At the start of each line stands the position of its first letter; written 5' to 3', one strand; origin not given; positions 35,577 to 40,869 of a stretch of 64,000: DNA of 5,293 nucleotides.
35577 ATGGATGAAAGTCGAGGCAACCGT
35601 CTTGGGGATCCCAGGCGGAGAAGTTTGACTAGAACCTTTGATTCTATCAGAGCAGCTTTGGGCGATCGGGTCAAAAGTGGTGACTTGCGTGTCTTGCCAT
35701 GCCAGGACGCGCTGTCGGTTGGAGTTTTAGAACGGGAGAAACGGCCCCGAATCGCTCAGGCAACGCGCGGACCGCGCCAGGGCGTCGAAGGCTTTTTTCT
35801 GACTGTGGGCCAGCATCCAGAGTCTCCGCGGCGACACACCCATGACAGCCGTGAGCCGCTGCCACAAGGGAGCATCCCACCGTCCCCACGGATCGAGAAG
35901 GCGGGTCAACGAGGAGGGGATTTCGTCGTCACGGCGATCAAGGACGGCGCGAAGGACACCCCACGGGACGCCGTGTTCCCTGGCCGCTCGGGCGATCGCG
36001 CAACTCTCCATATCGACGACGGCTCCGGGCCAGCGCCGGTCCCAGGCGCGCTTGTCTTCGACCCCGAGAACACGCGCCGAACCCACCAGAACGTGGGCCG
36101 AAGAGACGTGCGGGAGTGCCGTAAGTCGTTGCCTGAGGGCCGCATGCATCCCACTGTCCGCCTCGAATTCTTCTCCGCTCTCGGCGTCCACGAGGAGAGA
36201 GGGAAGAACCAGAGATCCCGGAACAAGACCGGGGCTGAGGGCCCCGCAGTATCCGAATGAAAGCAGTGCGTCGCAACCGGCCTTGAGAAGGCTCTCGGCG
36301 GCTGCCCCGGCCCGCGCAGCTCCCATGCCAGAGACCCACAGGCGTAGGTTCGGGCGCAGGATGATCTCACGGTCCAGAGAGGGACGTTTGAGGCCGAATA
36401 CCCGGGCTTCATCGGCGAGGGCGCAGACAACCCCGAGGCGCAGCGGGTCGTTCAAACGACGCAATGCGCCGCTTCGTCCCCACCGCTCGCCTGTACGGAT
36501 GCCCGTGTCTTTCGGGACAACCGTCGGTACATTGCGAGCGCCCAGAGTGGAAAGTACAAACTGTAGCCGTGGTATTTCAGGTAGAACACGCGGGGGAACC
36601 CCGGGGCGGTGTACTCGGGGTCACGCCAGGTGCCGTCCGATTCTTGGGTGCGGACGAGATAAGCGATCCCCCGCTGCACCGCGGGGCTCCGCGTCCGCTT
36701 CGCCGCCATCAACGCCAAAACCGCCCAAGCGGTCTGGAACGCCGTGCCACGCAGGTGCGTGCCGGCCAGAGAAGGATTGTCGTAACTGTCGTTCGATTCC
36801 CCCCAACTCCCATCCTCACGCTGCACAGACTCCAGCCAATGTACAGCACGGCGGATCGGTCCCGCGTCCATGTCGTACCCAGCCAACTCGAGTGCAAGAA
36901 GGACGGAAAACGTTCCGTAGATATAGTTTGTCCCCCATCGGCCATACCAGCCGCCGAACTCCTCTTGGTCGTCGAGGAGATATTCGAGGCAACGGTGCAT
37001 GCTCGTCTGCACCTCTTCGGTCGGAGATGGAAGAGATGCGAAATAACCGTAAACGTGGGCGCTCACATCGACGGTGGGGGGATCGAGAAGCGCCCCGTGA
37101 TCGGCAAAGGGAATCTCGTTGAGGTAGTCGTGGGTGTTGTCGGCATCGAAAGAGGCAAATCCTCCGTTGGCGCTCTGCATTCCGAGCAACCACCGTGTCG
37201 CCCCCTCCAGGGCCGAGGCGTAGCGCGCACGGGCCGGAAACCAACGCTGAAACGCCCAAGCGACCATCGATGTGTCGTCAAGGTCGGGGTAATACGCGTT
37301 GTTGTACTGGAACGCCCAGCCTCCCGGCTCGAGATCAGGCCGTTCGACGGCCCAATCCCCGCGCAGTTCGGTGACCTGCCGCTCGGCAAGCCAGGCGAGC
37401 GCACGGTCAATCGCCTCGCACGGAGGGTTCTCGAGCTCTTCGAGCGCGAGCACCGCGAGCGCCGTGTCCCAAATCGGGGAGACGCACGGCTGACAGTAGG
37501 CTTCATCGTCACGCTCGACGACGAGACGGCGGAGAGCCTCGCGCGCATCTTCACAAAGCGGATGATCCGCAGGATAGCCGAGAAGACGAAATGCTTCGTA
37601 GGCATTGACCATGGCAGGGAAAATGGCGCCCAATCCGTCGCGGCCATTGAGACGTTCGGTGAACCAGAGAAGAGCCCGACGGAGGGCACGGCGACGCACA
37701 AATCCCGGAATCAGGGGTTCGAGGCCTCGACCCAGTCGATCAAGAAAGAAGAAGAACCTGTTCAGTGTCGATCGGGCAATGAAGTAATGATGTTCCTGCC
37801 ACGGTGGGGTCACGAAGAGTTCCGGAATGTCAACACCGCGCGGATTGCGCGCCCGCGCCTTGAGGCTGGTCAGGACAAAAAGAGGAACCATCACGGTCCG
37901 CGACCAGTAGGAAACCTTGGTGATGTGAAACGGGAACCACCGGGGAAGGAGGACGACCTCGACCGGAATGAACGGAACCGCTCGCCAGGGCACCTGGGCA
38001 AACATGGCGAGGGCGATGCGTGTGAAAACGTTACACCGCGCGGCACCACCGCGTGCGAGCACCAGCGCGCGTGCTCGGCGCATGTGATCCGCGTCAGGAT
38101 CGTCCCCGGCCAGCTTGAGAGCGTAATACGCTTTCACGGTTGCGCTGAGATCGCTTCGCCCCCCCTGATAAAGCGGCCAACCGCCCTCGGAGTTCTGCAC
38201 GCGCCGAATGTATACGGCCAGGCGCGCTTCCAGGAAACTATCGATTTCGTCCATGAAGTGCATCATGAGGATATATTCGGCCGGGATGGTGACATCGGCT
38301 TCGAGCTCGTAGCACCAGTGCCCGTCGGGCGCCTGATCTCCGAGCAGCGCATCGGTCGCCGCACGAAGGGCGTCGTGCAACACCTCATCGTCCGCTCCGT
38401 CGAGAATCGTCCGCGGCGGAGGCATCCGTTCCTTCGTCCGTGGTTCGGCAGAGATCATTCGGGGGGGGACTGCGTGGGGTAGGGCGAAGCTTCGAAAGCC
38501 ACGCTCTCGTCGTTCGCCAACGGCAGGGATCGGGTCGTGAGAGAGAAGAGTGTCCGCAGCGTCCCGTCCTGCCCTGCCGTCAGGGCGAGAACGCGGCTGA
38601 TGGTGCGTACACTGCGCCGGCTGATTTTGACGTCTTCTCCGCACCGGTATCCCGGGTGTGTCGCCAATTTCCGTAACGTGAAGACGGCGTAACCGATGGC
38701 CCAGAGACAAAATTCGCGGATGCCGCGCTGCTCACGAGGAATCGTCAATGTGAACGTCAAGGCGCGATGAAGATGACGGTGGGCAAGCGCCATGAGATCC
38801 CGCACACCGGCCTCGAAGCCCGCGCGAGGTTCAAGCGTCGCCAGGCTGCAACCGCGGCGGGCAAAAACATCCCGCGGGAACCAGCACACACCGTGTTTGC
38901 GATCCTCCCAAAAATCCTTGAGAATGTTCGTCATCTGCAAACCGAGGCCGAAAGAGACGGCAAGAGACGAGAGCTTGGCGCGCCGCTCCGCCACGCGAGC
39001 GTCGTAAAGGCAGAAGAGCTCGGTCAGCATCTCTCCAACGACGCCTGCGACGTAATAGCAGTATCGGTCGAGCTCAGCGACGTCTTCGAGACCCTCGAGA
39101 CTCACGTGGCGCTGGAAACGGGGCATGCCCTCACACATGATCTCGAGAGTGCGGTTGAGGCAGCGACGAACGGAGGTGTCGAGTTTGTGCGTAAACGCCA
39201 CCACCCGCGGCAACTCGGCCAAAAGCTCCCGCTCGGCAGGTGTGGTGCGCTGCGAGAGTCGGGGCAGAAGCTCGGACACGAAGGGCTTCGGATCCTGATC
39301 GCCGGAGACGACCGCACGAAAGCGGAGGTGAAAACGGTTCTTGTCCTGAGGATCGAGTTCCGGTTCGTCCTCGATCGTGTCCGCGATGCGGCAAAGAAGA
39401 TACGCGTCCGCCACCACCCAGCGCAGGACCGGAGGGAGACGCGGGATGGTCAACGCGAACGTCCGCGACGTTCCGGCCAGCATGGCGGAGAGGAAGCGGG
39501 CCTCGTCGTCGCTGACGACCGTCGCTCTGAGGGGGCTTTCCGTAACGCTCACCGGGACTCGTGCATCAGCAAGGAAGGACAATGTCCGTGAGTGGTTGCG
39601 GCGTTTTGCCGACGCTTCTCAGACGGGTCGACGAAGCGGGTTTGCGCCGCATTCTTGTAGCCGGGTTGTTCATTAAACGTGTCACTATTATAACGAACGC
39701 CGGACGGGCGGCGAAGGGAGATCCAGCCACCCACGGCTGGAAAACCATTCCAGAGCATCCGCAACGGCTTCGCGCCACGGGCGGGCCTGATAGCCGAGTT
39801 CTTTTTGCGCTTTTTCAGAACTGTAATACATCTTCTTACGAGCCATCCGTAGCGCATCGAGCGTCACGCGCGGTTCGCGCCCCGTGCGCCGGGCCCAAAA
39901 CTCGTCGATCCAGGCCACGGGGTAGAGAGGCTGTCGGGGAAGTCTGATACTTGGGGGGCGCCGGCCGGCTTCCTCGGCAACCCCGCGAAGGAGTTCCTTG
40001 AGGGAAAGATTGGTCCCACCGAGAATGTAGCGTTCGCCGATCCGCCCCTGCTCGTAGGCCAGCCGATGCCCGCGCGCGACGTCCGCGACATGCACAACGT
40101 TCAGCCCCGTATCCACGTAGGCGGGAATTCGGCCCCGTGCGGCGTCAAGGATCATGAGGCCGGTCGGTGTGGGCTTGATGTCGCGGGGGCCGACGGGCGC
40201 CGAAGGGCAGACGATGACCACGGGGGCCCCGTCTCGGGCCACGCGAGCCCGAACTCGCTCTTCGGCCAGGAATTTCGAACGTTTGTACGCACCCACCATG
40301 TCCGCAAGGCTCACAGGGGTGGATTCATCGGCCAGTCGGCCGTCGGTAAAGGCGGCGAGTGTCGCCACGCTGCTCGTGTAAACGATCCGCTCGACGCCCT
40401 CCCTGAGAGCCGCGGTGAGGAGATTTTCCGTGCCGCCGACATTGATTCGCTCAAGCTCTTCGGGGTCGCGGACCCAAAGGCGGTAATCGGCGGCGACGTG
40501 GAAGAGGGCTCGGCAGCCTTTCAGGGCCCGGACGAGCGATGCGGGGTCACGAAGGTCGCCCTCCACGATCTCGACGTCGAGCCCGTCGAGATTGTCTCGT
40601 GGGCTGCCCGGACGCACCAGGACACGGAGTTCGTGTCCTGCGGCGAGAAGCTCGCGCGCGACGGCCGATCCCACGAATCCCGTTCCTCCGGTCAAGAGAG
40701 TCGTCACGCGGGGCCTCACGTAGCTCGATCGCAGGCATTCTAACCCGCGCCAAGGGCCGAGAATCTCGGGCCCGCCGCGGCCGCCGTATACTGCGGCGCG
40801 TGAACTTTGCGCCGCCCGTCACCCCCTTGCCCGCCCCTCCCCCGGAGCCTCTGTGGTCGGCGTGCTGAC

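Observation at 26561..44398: Mevalonate-pathway genes are interleaved with, and start/stop-coupled to, hopanoid (hpn) genes in one supercluster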

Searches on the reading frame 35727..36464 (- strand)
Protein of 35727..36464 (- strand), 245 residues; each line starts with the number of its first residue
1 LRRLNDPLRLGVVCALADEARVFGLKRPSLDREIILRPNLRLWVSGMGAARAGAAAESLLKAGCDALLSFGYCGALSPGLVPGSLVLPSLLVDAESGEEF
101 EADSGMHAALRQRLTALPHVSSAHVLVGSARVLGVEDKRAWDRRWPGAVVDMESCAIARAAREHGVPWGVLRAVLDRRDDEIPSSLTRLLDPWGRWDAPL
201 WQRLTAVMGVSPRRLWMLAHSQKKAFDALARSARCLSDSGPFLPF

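Call 4: search_protein_families(library=ncbifam, proteins=[window:35727-36464:-], max_evalue=0.00001)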
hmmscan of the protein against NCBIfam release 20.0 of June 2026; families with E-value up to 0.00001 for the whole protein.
window:35727-36464:- (245 aa): 6 families
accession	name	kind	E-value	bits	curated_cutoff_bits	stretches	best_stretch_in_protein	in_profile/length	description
TIGR03468.1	HpnG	hypoth_equivalog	3.6e-39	134.5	187.1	1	31-230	13-210/212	hopanoid-associated phosphorylase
NF005476.0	PRK07077.1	equivalog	2.8e-15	56.3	215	1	59-197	49-192/243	phosphorylase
NF004079.0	PRK05584.1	equivalog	5.9e-10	39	169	1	44-187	47-209/232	5'-methylthioadenosine/adenosylhomocysteine nucleosidase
TIGR03664.1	fut_nucase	equivalog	6.4e-09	35.8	124.7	0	136-174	161-199/228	futalosine hydrolase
NF006087.0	PRK08236.1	equivalog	4.1e-07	29.9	213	0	107-174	117-186/219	futalosine hydrolase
NF004168.0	PRK05634.1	equivalog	5e-06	26.4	129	1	38-182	21-162/185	nucleosidase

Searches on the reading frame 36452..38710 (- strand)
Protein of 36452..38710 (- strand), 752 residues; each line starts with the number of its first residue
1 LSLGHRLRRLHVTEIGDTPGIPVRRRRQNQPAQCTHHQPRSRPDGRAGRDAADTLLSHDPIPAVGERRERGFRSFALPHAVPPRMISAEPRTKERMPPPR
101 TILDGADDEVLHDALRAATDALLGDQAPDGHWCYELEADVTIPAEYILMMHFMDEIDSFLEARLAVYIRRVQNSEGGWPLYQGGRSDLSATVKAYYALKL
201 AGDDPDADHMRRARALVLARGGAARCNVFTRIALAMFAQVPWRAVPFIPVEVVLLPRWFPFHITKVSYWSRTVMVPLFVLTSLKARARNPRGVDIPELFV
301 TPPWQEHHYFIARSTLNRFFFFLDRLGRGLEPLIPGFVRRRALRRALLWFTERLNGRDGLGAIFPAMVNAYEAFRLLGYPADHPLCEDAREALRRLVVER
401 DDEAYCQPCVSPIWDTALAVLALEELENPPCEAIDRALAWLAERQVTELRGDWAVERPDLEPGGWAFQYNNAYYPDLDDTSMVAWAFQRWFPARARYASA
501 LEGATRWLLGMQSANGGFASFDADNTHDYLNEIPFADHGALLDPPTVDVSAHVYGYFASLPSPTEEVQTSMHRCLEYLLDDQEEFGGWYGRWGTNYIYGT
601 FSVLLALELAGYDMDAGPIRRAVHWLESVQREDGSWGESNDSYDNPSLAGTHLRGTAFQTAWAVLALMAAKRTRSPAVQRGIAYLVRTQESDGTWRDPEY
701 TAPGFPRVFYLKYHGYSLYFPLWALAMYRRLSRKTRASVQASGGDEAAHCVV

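Call 4: search_protein_families(library=ncbifam, proteins=[window:36452-38710:-], max_evalue=0.00001)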
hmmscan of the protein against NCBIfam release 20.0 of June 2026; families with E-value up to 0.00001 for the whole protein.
window:36452-38710:- (752 aa): 5 families
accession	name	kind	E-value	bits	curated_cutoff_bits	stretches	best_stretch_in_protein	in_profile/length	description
TIGR01507.1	hopene_cyclase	equivalog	2.4e-241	802.6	431.1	1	110-732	16-637/640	squalene--hopene cyclase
TIGR01787.1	squalene_cyclas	subfamily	8.3e-182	606.1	322.7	1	114-730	1-622/622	squalene/oxidosqualene cyclases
TIGR03463.1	osq_cycl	subfamily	2.8e-64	217.5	851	1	123-728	5-634/634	2,3-oxidosqualene cyclase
TIGR04277.1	squa_tetra_cyc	equivalog_domain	1.3e-46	159.4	500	2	463-730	350-622/624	tetrahymanol synthase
NF053823.1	SCO2321_fam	equivalog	1.5e-16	60.3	300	1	603-696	50-139/405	SCO2321 family membrane protein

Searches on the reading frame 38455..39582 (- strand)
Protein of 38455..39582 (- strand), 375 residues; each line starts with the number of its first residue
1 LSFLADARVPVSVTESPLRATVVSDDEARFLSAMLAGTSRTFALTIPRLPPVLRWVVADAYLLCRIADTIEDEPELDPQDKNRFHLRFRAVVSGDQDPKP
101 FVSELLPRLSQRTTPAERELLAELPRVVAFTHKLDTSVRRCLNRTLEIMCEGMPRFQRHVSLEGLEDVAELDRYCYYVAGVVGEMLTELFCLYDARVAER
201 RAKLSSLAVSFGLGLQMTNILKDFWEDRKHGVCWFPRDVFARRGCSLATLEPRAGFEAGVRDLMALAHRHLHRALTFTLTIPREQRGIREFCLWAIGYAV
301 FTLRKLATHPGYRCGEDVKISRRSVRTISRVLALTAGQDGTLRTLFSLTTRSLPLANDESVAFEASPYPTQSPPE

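Call 4: search_protein_families(library=ncbifam, proteins=[window:38455-39582:-], max_evalue=0.00001)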
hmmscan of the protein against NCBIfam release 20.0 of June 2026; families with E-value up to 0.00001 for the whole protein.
window:38455-39582:- (375 aa): 6 families
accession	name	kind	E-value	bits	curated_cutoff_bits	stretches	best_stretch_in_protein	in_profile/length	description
TIGR01559.1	squal_synth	equivalog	1.1e-29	103.7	286.75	1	31-303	6-267/337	squalene synthase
TIGR03465.1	HpnD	equivalog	1.1e-18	67.3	278.6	1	160-310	99-242/267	presqualene diphosphate synthase HpnD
NF042419.1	Phyto_syn_CrtB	equivalog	1.6e-13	50.9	480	1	165-338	122-283/306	15-cis-phytoene synthase CrtB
TIGR03464.1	HpnC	equivalog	3.1e-13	49.8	250.45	1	49-281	16-217/267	squalene synthase HpnC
NF045686.1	PhytoSynCyanob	equivalog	1.4e-09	37.4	550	1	166-241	131-212/310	15-cis-phytoene synthase CrtB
NF045921.1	PhytnSynCrtBRhod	equivalog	8.6e-09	35.3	500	1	166-286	115-232/307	15-cis-phytoene synthase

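Call 32: search_protein_families(library=pfam, proteins=[window:38455-39582:-], max_evalue=0.001)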
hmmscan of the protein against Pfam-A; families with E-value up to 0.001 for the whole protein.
window:38455-39582:- (375 aa): 1 family
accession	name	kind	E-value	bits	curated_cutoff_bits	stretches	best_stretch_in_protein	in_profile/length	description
PF00494.24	SQS_PSY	-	1.4e-50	172.9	26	1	36-323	2-262/263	Squalene/phytoene synthase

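Call 40: search_solved_structures(query=window:38455-39552:-, max_evalue=0.001)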
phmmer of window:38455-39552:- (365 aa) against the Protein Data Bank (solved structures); distinct sequences matched with E-value up to 0.001: 17.
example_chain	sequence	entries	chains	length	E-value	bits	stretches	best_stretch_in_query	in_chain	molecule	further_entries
7wgh_A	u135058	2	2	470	1.8e-18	69.9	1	24-301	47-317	Squalene synthase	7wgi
3wcb_A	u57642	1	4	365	1.4e-15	60.4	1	13-230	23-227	Farnesyltransferase, putative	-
3wca_A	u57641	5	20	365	1.5e-15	60.3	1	13-230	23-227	Farnesyltransferase, putative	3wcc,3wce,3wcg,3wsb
1ezf_A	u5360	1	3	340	2.4e-15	59.6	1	25-294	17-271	FARNESYL-DIPHOSPHATE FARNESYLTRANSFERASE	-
3asx_A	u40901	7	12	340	2.4e-15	59.6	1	25-294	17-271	Squalene synthase | Squalene synthetase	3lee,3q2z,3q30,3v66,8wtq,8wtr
3vj8_A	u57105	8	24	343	2.4e-15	59.6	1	25-294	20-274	Squalene synthase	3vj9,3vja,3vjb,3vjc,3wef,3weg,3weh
3wek_A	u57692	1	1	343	6e-15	58.3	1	25-286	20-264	Squalene synthase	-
3wc9_A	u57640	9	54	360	6.5e-15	58.2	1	25-293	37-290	Squalene synthase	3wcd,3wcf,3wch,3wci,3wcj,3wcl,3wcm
3wej_A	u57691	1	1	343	1.1e-14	57.4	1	25-265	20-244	Squalene synthase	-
3wei_A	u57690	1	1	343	4.2e-14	55.5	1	25-294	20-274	Squalene synthase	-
8is6_A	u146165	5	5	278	3.3e-09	39.4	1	159-258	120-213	CrtM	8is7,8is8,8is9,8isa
5iys_A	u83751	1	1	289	3.4e-08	36.1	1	156-243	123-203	Phytoene synthase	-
3vjd_A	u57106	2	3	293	6.5e-05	25.3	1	155-228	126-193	Dehydrosqualene synthase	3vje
2zco_A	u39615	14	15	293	6.5e-05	25.3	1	155-228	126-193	Dehydrosqualene synthase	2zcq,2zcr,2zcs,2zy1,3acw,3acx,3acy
4f6v_A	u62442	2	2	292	6.7e-05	25.3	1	155-228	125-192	Dehydrosqualene synthase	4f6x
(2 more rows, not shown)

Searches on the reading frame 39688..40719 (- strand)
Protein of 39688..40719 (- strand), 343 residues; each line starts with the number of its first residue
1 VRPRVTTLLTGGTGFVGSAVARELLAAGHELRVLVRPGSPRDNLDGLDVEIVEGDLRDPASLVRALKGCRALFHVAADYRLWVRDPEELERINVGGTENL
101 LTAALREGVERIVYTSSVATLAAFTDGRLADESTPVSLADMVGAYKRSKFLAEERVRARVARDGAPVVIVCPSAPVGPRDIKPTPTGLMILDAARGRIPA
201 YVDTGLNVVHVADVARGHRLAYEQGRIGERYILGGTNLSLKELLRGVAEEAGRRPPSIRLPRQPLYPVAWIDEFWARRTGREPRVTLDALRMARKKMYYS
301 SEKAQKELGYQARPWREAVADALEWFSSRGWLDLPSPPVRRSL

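Call 5: search_protein_families(library=ncbifam, proteins=[window:39688-40719:-], max_evalue=0.00001)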
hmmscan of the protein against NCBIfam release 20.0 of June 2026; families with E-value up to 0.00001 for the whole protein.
window:39688-40719:- (343 aa): 19 families
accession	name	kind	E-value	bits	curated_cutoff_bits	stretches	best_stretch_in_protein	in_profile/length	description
TIGR03466.1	HpnA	hypoth_equivalog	2.2e-150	500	367.65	1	6-330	2-325/327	hopanoid-associated sugar epimerase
NF052578.1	StrlDmthSdmBMthl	equivalog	2.9e-65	221.2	600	1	5-331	1-327/328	sterol demethylase protein SdmB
NF042422.1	oxyalk_red_OleD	equivalog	1.8e-28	99.9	580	1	7-313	3-314/329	2-alkyl-3-oxoalkanoate reductase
NF042423.1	oxyalk_red_Shew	equivalog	3e-27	95.5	580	1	7-312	11-320/331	2-alkyl-3-oxoalkanoate reductase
TIGR01179.1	galE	equivalog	1.3e-15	57.1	262.3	1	8-157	3-157/332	UDP-glucose 4-epimerase GalE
TIGR04180.1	EDH_00030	hypoth_equivalog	2.2e-15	56.5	475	1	8-183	2-183/297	NAD-dependent 4,6-dehydratase LegB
TIGR01746.1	Thioester-redct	subfamily_domain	2.6e-15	56.6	213.35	1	6-172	1-192/371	thioester reductase domain-containing protein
NF041293.1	G6PDh_Azf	equivalog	2.3e-14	53.4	400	1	7-125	5-123/252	NAD-dependent glucose-6-phosphate dehydrogenase Azf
TIGR01181.1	dTDP_gluc_dehyt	equivalog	2.7e-13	49.7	365.1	1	7-298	2-294/321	dTDP-glucose 4,6-dehydratase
NF004520.0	PRK05865.1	equivalog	2.5e-12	45.5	1509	1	9-219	5-168/854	sugar epimerase family protein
NF005539.0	PRK07201.1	equivalog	1.3e-11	44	549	1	8-160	4-165/657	SDR family oxidoreductase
NF058621.1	DiazavRedAvaA7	equivalog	2.3e-10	40.6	400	1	7-217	3-214/304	3-diazoavenalumate denitrifying reductase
TIGR04130.1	FnlA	equivalog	1.3e-09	37.4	730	1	7-117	7-124/337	UDP-N-acetylglucosamine 4,6-dehydratase/5-epimerase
NF007582.0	PRK10217.1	equivalog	2.6e-09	36.6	698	1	7-302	4-318/355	dTDP-glucose 4,6-dehydratase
NF043036.1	ErythonDh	equivalog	5.9e-08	32.3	325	1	8-122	4-130/321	D-erythronate dehydrogenase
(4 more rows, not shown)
